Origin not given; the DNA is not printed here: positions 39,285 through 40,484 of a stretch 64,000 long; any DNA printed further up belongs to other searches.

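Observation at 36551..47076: Nine PhyH-type Fe(II)/2OG dioxygenase domains built around an ABC (wzm/wzt) glycan exporter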

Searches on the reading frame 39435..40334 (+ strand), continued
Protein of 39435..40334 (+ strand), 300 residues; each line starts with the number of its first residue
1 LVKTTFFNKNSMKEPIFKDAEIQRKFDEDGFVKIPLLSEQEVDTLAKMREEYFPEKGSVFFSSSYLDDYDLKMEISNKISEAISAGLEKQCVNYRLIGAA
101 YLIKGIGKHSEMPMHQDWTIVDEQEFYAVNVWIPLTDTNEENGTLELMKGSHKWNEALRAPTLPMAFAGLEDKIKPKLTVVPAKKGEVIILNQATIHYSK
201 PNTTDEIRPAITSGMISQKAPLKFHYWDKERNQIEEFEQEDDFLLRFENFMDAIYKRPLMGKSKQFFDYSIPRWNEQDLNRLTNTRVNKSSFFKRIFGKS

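Call 26: find_related_loci(query=A2, collection=genome_contigs, flank=10000)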
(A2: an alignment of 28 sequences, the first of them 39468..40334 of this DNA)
Query A2 (289 aa) in genome_contigs; peptide patterns used: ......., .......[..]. (x = any residue, [..] = any of these).
65 stretches matched a pattern; 40 encode a relative of the query (tblastn E <= 1e-3); 39 distinct loci.
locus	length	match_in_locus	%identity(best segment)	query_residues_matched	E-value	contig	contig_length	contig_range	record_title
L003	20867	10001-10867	91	1-289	0e+0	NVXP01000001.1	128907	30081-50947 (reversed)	MAG: Fluviicola sp. isolate NORP8 Contig_source1383C_378, whole genome shotgun sequence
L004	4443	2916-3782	85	1-289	4e-176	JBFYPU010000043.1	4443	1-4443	MAG: Crocinitomicaceae bacterium isolate PPR_0163 PPR_0163_bin.49.fa_k121_538100, whole genome shotgun sequence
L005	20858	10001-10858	86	1-288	3e-171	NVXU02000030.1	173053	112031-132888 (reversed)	MAG: Fluviicola sp. isolate NORP3 CoAssembly_1496341, whole genome shotgun sequence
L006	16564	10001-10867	82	1-289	4e-166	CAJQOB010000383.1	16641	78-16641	MAG: uncultured Flavobacteriales bacterium isolate 10_20180426_Bin_METABAT_33 genome assembly, contig: c_000003079142, w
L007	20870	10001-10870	83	1-289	2e-165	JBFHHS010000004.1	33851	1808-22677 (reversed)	MAG: Crocinitomicaceae bacterium isolate Mix_sand07.2021.05.G.19 k141_2766701_length_33851_cov_11.3588, whole genome sho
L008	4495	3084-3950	80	1-289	3e-166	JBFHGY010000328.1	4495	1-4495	MAG: Crocinitomicaceae bacterium isolate Mix_sand07.2021.05.G.167 k141_195466_length_4495_cov_25.2290, whole genome shot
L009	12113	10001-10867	78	1-289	2e-158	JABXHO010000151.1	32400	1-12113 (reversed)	MAG: Flavobacteriales bacterium isolate HF-Dia22 c_000000005527, whole genome shotgun sequence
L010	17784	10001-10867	93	1-289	0e+0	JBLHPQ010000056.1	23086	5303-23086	MAG: Flavobacteriaceae bacterium isolate 3300055526_67 Ga0535637_0001813, whole genome shotgun sequence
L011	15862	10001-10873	73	1-289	2e-144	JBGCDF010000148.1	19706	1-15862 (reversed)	MAG: Crocinitomicaceae bacterium isolate SGMAG-82 contig148, whole genome shotgun sequence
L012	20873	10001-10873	72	1-289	8e-143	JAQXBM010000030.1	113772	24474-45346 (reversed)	MAG: Crocinitomicaceae bacterium isolate cluster4_bin.2 k119_420527, whole genome shotgun sequence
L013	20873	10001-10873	71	1-289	8e-141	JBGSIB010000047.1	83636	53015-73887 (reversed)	MAG: Crocinitomicaceae bacterium isolate JTS-AC119 k141_2391295, whole genome shotgun sequence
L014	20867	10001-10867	56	1-288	7e-114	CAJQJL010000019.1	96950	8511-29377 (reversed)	MAG: uncultured Flavobacteriales bacterium isolate 0.2_20180502_Bin_72_1 genome assembly, contig: c_000000000134, whole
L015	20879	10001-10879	56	1-288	2e-112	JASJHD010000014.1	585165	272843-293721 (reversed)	MAG: Crocinitomicaceae bacterium isolate ArS5.bin.52 ArvSed_k141_1953262, whole genome shotgun sequence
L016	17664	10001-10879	58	1-288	2e-112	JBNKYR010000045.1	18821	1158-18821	MAG: Crocinitomicaceae bacterium isolate D1D2.bin.17.permissive NODE_45_length_18821_cov_4.106007, whole genome shotgun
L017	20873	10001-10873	61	1-287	3e-118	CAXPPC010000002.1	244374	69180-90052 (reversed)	MAG: Henriciella pelagia isolate 02um_C4D0801_2.44 genome assembly, contig: k127_64734, whole genome shotgun sequence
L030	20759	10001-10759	55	1-252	2e-91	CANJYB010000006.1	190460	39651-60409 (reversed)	MAG: Bacteroidetes bacterium isolate RH-23may17-974 genome assembly, contig: RH-23may17-C117-p1, whole genome shotgun se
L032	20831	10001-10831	50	1-276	2e-90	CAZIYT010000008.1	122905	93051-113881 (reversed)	MAG TPA_asm: uncultured Flavobacterium sp. isolate SRP193066_co1_59 genome assembly, contig: NODE_197_length_122905_cov_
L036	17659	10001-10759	52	1-252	2e-86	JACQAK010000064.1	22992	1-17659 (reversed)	MAG: Bacteroidetes bacterium isolate NC_groundwater_914_Pr1_S-0.2um_36_15 Montesol18-Sp2_coassembly_scaffold_4827, whole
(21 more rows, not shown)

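Call 28: search_protein_families(library=ncbifam, proteins=[window:39468-40334:+], max_evalue=0.001)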
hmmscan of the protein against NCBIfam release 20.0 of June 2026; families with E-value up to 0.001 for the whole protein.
window:39468-40334:+ (289 aa): 3 families
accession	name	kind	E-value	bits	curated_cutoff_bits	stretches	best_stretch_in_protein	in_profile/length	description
TIGR04324.1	SpoChoClust_2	subfamily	1.6e-06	27.9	150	1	98-201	108-209/248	sporadic carbohydrate cluster 2OG-Fe(II) oxygenase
TIGR01762.1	chlorin-enz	subfamily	2.3e-05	23.8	226.3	0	113-142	129-158/288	chlorinating enzyme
NF045813.1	DxPntBtaHylase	equivalog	0.00038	19.9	550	0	101-144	134-176/285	1-deoxypentalenic acid 11-beta-hydroxylase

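Call 39: predict_structure(alignment_id=A2)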
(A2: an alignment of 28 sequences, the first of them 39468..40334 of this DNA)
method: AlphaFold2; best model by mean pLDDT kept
length: 289 residues; sequences in the alignment: 28
mean_pLDDT: 92.5   pTM: 0.88
mean pLDDT of the five models: 92.5, 92.2, 91.7, 90.9, 90.3
residues with pLDDT >= 90: 254; 70-90: 19; 50-70: 3; < 50: 13
segments of 3 or more residues with pLDDT < 50: 275-284, 287-289
pLDDT, mean of each block of 10 residues (from residue 1): 95 98 96 97 92 94 97 96 96 96 96 97 97 97 91 95 97 97 97 97 97 96 96 89 91 96 93 58 48
secondary structure, 60 per line:
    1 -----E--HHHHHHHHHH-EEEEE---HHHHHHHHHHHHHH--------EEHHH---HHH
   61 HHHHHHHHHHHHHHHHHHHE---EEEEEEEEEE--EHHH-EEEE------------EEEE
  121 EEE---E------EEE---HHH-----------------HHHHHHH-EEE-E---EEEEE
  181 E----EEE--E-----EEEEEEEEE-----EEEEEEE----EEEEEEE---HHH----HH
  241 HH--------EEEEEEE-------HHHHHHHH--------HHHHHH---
elements in order: H9-18 E20-24 H28-41 H58-79 E84-93 E101-104 E117-123 E134-136 H160-166 E168-170 E176-181 E186-188 E197-205 E211-217 E222-228 H239-242 E251-257 H265-272 H281-286

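Call 42: fold_search(model_id=the predicted structure, library=pdb)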
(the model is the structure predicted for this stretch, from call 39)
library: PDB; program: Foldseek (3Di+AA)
matches with E <= 10: 1790; with E <= 0.001: 452
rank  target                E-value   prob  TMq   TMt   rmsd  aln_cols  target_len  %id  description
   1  9c9n                  2.3e-13  1.00  0.50  0.55   6.5       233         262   18  Crystal structure of Fe/2-OG dependent dioxygenase MysH in complex with nickel and succinate (released 2025-10-08)
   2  9ci4                  3.9e-13  1.00  0.51  0.59   6.0       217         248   19  Crystal structure of Fe/2-OG dependent dioxygenase MysH (Apo form) (released 2026-03-18)
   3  5epa_F                1.3e-12  1.00  0.51  0.58   5.1       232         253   22  Crystal structure of non-heme alpha ketoglutarate dependent carbocyclase SnoK from nogalamycin biosynthesis (released 2016-05-11)
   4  5epa_A                1.5e-12  1.00  0.50  0.55   5.3       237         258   22  Crystal structure of non-heme alpha ketoglutarate dependent carbocyclase SnoK from nogalamycin biosynthesis (released 2016-05-11)
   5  5ep9_B                7.3e-12  1.00  0.47  0.52   6.3       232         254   21  Crystal structure of the non-heme alpha ketoglutarate dependent epimerase SnoN from nogalamycin biosynthesis (released 2016-05-11)
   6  5ep9_C                8.7e-12  1.00  0.47  0.55   5.8       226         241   20  Crystal structure of the non-heme alpha ketoglutarate dependent epimerase SnoN from nogalamycin biosynthesis (released 2016-05-11)
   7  8fni_14               9.2e-12  1.00  0.48  0.45   6.6       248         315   16  Cryo-EM structure of RNase-treated RESC-B in trypanosomal RNA editing (released 2023-07-19)
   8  4xab                  9.7e-12  1.00  0.49  0.57   8.0       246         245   19  Crystal Structure of EvdO2 from Micromonospora carbonacea var. aurantiaca (released 2015-08-05)
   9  5ep9_D                9.7e-12  1.00  0.47  0.55   5.5       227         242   19  Crystal structure of the non-heme alpha ketoglutarate dependent epimerase SnoN from nogalamycin biosynthesis (released 2016-05-11)
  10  5ep9_A                1.0e-11  1.00  0.48  0.53   5.8       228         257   21  Crystal structure of the non-heme alpha ketoglutarate dependent epimerase SnoN from nogalamycin biosynthesis (released 2016-05-11)
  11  7fcb                  1.3e-11  1.00  0.49  0.51   5.7       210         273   18  SptF 9 residues truncated mutant (released 2022-04-20)
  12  7eyu_B                1.5e-11  1.00  0.48  0.52   5.9       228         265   18  Fe(II)/(alpha)ketoglutarate-dependent dioxygenase SptF-N65T mutant with andiconin D (released 2022-04-20)
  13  8zyb_D                1.7e-11  1.00  0.43  0.46   7.1       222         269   20  a-KG dependent oxygenase (released 2025-06-18)
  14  5equ_A                2.2e-11  1.00  0.48  0.54   5.7       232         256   20  Crystal structure of the epimerase SnoN in complex with Fe3+, alpha ketoglutarate and nogalamycin RO (released 2016-05-11)
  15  7vbq_A                2.2e-11  1.00  0.45  0.46   6.3       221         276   18  Heterodimer structure of Fe(II)/(alpha)ketoglutarate-dependent dioxygenase TlxIJ (released 2022-04-20)
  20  7vbq_B                3.7e-11  1.00  0.45  0.48   6.7       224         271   16  Heterodimer structure of Fe(II)/(alpha)ketoglutarate-dependent dioxygenase TlxIJ (released 2022-04-20)
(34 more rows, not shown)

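Call 61: search_protein_families(library=pfam, proteins=[L032:16363-18000:+, L032:18362-20830:+, L032:2-775:-, L036:14938-15729:+, L036:15843-16421:+, L030:2-1084:-, L030:1162-2370:-, L030:15869-17014:-, L030:17017-18456:-, L032:3848-5125:-], max_evalue=0.001)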
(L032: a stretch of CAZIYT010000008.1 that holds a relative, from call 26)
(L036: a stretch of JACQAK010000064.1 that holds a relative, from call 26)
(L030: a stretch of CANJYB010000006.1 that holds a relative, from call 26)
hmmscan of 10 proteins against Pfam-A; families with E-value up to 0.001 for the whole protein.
L032:16363-18000:+ (545 aa): 1 family
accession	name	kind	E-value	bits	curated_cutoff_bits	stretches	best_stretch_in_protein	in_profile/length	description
PF13537.11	GATase_7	-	3.1e-08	34.1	25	1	87-145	61-121/123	Glutamine amidotransferase domain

L032:18362-20830:+ (823 aa): 2 families
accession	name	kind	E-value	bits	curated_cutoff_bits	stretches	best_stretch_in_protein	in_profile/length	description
PF00155.27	Aminotran_1_2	-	3.6e-29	102.5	19.7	1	95-443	2-361/361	Aminotransferase class I and II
PF04339.18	FemAB_like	-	1.1e-06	28.5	27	1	501-779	1-271/369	Peptidogalycan biosysnthesis/recognition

L032:2-775:- (258 aa): 0 families

L036:14938-15729:+ (263 aa): 0 families

L036:15843-16421:+ (192 aa): 0 families

L030:2-1084:- (361 aa): 1 family
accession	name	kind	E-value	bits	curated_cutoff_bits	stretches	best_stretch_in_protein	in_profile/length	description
PF20322.3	DUF6617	-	0.00039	20.1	27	1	98-217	52-158/316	Family of unknown function (DUF6617)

L030:1162-2370:- (402 aa): 3 families
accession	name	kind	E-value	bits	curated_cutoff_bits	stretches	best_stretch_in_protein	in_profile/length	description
PF00589.27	Phage_integrase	-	1.3e-23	84.1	27.1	1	212-387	2-167/172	Phage integrase family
PF13102.12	Phage_int_SAM_5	-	2.2e-22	79.7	22.3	1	103-202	1-97/98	Phage integrase SAM-like domain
PF17293.8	Arm-DNA-bind_5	-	3.3e-16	60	22.6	1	7-88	2-82/87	Arm DNA-binding domain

L030:15869-17014:- (381 aa): 6 families
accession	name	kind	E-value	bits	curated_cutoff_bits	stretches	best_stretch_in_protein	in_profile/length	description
PF13435.11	Cytochrome_C554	-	5.1e-11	43.8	20.8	1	47-105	1-56/84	Cytochrome c554 and c-prime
PF14522.11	Cytochrome_C7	-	2.1e-07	31.1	24.8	0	187-227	12-54/67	Cytochrome c7 and related cytochrome c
PF22113.1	Mtrc-MtrF_II-IV_dom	-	4.2e-07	30.1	30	1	98-224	29-166/176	Outer membrane cytochrome MtrC/MtrF-like, domains II/IV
PF14537.11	Cytochrom_c3_2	-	5.9e-05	23.9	25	0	151-225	5-68/79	Cytochrome c3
PF09699.15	Paired_CXXCH_1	-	0.00017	21.7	20.6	0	151-197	6-38/41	Doubled CXXCH motif (Paired_CXXCH_1)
PF22678.1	Cytochrom_c_NrfB-like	-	0.00036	21.4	27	0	48-155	1-89/89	Cytochrome c-type protein NrfB-like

L030:17017-18456:- (479 aa): 2 families
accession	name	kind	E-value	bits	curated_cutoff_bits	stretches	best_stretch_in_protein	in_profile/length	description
PF04055.27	Radical_SAM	-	1.5e-15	58.2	29.5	1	171-329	2-165/166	Radical SAM superfamily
PF02310.24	B12-binding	-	1.7e-06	28.3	32.1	1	24-124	17-120/121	B12 binding domain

L032:3848-5125:- (425 aa): 2 families
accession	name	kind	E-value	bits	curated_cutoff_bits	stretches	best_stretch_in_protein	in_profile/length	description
PF13472.12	Lipase_GDSL_2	-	1.6e-06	29.2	32.9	1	152-224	2-79/178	GDSL-like Lipase/Acylhydrolase family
PF14606.12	Lipase_GDSL_3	-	0.00052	20.8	27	0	149-197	4-52/178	GDSL-like Lipase/Acylhydrolase family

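Call 62: search_protein_representatives(alignment_id=A1)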
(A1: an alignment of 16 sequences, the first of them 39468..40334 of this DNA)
Query: 16 sequences, 295 profile positions. Proteins with E-value up to 0.001 (for the whole library): 10091; up to 1e-10: 3281; up to 1e-30: 2126. The best 150 are listed.
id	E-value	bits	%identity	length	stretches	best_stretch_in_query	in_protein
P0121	5.3e-220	744.8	-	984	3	2-279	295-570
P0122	2.2e-183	624.6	-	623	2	4-293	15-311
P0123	4.5e-183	623.6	-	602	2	3-278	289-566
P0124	7.1e-179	609.8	-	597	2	4-275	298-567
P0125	1.3e-178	608.9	-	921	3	4-273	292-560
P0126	2.7e-170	581.6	-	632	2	4-289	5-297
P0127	5.5e-163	557.6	-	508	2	1-279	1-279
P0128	1.2e-159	546.6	-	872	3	3-275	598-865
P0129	9.6e-157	537.1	-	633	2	4-275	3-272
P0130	1.1e-156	536.9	-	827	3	8-276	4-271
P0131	7.4e-152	521.1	-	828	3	3-271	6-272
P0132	1.1e-151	520.6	-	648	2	5-273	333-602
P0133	1.9e-148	509.9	-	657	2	2-278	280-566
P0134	3.2e-148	509.2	-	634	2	4-283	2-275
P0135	5.8e-148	508.3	-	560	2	1-275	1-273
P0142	1.0e-140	484.5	-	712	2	4-277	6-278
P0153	4.9e-131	452.7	-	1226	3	5-273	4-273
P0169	8.7e-114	396.1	-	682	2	4-277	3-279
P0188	5.7e-104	363.9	-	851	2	5-258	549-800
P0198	7.4e-97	340.5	-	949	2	3-237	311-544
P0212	2.4e-92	325.7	-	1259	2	10-275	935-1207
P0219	1.4e-88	313.3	-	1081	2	6-274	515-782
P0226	3.7e-86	305.4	-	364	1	1-291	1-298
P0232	4.1e-84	298.7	-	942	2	6-269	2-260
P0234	9.3e-84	297.5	-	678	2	6-234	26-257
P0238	3.5e-83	295.6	-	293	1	5-277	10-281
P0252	1.3e-81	290.5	-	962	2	5-240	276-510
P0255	4.2e-80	285.5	-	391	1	1-275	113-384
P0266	2.2e-78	279.9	-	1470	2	4-279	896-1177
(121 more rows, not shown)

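Call 63: find_encoding_contigs(protein=P0121, flank=10000, max_places=2)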
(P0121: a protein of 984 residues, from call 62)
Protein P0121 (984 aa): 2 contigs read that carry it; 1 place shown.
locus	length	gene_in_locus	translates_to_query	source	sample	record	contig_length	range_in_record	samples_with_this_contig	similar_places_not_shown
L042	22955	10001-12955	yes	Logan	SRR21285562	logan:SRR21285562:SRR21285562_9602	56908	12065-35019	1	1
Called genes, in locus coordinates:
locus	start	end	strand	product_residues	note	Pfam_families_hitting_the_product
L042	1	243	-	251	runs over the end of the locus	PF01464:SLT, PF18013:Phage_lysozyme2 (weak)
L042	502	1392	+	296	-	PF01381:HTH_3, PF12844:HTH_19, PF13560:HTH_31 (weak), PF00717:Peptidase_S24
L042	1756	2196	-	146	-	PF14129:DUF4296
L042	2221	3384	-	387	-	PF10509:GalKase_gal_bdg, PF00288:GHMP_kinases_N, PF08544:GHMP_kinases_C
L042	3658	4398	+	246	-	-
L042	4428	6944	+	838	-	PF08245:Mur_ligase_M, PF01168:Ala_racemase_N, PF00842:Ala_racemase_C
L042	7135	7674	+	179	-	PF13302:Acetyltransf_3, PF13523:Acetyltransf_8, PF00583:Acetyltransf_1 (weak)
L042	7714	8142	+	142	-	-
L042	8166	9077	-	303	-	-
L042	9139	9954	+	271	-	PF01061:ABC2_membrane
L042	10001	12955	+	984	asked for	PF05721:PhyH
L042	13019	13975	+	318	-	PF05721:PhyH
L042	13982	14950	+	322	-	PF05721:PhyH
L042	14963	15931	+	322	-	PF05721:PhyH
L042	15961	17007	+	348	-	PF01209:Ubie_methyltran (weak), PF02353:CMAS, PF13489:Methyltransf_23, PF08241:Methyltransf_11, PF08242:Methyltransf_12, PF13649:Methyltransf_25, PF13847:Methyltransf_31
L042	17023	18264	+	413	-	PF00005:ABC_tran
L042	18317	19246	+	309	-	PF22814:WelO5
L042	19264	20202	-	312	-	PF05721:PhyH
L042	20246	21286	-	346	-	PF05721:PhyH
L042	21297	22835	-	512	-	-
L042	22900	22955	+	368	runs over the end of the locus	-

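Call 64: find_encoding_contigs(protein=P0266, flank=10000, max_places=1)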
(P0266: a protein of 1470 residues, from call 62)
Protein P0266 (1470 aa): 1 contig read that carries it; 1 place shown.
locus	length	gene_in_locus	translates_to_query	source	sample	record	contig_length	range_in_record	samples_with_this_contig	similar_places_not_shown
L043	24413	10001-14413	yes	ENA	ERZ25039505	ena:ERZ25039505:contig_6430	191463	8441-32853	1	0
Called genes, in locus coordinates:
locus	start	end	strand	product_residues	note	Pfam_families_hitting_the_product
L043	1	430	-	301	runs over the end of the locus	-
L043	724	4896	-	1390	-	PF00534:Glycos_transf_1, PF13692:Glyco_trans_1_4, PF00535:Glycos_transf_2, PF10111:Glyco_tranf_2_2 (faint), PF13641:Glyco_tranf_2_3 (faint), PF00535:Glycos_transf_2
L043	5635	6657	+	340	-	PF00535:Glycos_transf_2, PF10111:Glyco_tranf_2_2, PF13641:Glyco_tranf_2_3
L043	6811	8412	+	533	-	PF00501:AMP-binding, PF13193:AMP-binding_C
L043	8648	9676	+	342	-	PF00975:Thioesterase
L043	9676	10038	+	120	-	-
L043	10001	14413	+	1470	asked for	PF05721:PhyH, PF01040:UbiA, PF05721:PhyH, PF13414:TPR_11, PF13432:TPR_16, PF14559:TPR_19, PF13414:TPR_11, PF13432:TPR_16, +15 more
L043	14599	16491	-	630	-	PF00534:Glycos_transf_1, PF13692:Glyco_trans_1_4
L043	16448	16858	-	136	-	-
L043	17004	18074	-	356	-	PF14239:RRXRR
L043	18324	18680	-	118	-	PF02452:PemK_toxin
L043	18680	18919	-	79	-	-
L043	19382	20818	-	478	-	PF00515:TPR_1 (faint), PF07719:TPR_2 (faint), PF13176:TPR_7 (faint), PF13181:TPR_8 (faint), PF13414:TPR_11 (faint), PF00685:Sulfotransfer_1, PF13469:Sulfotransfer_3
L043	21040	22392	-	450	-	PF13476:AAA_23 (weak), PF00005:ABC_tran, PF14524:Wzt_C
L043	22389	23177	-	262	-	PF01061:ABC2_membrane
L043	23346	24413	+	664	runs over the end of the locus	PF00535:Glycos_transf_2, PF10111:Glyco_tranf_2_2, PF13439:Glyco_transf_4, PF00534:Glycos_transf_1, PF13692:Glyco_trans_1_4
